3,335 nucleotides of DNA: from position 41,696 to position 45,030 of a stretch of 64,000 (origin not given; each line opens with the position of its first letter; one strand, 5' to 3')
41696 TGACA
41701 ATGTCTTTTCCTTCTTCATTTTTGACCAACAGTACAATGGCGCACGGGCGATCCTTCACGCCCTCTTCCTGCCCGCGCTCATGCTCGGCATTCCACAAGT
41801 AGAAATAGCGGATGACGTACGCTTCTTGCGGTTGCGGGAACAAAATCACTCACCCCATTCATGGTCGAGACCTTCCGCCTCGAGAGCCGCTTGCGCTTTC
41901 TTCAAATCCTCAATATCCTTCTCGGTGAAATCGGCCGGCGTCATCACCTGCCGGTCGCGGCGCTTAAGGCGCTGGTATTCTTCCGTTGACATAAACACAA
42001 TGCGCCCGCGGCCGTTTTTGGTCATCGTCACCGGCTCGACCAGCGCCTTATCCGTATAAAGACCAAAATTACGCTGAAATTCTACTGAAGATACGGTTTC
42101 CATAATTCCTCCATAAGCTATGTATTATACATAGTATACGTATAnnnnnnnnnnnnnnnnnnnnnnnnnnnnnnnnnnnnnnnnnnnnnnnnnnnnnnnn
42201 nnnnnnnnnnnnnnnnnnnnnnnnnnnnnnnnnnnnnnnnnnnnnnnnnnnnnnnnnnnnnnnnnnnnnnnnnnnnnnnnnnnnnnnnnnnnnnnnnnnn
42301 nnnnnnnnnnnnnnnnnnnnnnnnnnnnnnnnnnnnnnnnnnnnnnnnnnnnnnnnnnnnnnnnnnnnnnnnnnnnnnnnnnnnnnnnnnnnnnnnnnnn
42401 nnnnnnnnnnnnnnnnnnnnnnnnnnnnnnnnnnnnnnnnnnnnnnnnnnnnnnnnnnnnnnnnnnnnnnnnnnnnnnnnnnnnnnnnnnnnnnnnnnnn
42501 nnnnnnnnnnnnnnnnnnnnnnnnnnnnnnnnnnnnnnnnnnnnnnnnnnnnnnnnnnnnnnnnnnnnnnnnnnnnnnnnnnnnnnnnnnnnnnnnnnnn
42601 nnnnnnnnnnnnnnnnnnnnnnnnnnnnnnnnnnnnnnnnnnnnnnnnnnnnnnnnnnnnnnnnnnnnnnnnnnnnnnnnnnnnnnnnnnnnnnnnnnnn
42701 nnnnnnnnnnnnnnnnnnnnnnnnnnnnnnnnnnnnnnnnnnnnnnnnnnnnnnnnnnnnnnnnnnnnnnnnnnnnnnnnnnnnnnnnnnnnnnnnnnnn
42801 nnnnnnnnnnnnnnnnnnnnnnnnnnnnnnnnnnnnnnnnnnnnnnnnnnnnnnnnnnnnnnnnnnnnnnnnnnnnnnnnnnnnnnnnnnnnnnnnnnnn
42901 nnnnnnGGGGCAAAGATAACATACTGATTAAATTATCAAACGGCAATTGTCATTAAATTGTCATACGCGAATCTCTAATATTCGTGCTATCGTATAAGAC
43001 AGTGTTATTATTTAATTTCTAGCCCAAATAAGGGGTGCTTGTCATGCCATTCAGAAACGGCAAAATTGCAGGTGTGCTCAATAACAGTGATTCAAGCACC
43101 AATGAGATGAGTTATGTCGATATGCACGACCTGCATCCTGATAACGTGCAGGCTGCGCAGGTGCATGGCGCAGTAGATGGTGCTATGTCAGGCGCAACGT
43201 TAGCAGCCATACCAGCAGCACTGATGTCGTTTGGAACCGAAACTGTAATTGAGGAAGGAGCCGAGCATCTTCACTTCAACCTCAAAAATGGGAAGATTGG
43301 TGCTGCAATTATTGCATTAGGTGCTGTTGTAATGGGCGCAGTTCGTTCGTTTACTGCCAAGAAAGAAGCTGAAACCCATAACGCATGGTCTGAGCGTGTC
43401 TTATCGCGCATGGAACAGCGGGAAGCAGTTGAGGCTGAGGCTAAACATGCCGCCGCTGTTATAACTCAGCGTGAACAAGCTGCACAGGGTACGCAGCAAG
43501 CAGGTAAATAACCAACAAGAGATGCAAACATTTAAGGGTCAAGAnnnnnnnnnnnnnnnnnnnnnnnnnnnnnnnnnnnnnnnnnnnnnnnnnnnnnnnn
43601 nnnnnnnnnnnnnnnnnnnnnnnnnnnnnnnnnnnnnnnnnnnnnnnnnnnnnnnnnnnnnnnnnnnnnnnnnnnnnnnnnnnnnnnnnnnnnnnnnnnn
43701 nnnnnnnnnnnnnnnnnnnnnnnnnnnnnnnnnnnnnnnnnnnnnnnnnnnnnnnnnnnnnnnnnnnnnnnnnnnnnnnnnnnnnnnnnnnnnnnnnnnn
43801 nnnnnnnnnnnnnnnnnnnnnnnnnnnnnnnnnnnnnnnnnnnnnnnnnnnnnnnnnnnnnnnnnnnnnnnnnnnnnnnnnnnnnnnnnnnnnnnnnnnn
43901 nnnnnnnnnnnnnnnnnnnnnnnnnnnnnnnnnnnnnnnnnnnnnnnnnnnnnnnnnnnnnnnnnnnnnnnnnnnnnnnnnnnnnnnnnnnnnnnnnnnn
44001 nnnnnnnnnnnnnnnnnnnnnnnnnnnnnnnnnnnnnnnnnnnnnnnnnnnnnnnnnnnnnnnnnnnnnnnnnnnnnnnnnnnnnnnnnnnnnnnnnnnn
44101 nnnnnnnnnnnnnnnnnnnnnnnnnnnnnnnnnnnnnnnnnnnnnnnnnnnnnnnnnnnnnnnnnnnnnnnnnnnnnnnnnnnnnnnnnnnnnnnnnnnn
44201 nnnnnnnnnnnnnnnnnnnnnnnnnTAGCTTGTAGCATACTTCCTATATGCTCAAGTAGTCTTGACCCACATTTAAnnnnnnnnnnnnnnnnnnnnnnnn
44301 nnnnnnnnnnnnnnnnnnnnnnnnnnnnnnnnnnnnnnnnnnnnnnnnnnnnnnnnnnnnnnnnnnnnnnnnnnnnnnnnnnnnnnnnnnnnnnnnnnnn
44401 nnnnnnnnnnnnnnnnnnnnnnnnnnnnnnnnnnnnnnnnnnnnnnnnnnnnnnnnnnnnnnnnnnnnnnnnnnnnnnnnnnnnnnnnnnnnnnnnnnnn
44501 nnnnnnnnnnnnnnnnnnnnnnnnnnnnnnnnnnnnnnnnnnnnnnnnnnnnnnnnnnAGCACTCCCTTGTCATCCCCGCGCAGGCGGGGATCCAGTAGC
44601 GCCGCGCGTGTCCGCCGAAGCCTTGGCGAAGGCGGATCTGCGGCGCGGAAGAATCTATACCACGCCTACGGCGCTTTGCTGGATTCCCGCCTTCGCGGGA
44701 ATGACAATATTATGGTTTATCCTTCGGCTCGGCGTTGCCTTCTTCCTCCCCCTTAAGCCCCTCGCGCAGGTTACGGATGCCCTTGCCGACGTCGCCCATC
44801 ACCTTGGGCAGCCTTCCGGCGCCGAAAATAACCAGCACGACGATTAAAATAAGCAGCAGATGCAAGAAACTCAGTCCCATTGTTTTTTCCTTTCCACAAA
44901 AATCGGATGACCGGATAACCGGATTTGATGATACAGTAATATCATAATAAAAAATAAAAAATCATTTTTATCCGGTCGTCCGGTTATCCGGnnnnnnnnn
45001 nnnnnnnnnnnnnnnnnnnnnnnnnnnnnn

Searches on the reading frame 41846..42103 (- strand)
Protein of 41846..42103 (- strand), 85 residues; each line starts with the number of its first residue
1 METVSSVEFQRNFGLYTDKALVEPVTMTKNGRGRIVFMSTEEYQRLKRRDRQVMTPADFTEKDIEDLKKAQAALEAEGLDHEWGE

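Call 71: search_protein_families(library=pfam, proteins=[window:41846-42103:-], max_evalue=0.01)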
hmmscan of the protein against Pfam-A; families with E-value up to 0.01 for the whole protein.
window:41846-42103:- (85 aa): 1 family
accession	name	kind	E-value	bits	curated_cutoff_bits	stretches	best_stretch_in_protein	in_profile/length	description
PF02604.26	PhdYeFM_antitox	-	2.2e-09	37.4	29.8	1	1-57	1-59/74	Antitoxin Phd_YefM, type II toxin-antitoxin system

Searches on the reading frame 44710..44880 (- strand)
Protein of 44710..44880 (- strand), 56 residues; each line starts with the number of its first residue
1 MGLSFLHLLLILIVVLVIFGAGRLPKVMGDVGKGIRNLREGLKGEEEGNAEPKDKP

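Call 82: search_protein_families(library=pfam, proteins=[window:44710-44880:-], max_evalue=0.01)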
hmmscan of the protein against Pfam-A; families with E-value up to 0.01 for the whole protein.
window:44710-44880:- (56 aa): 1 family
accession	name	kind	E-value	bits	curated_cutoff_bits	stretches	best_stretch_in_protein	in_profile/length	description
PF02416.21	TatA_B_E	-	1.4e-13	50.2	21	1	3-53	1-51/53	mttA/Hcf106 family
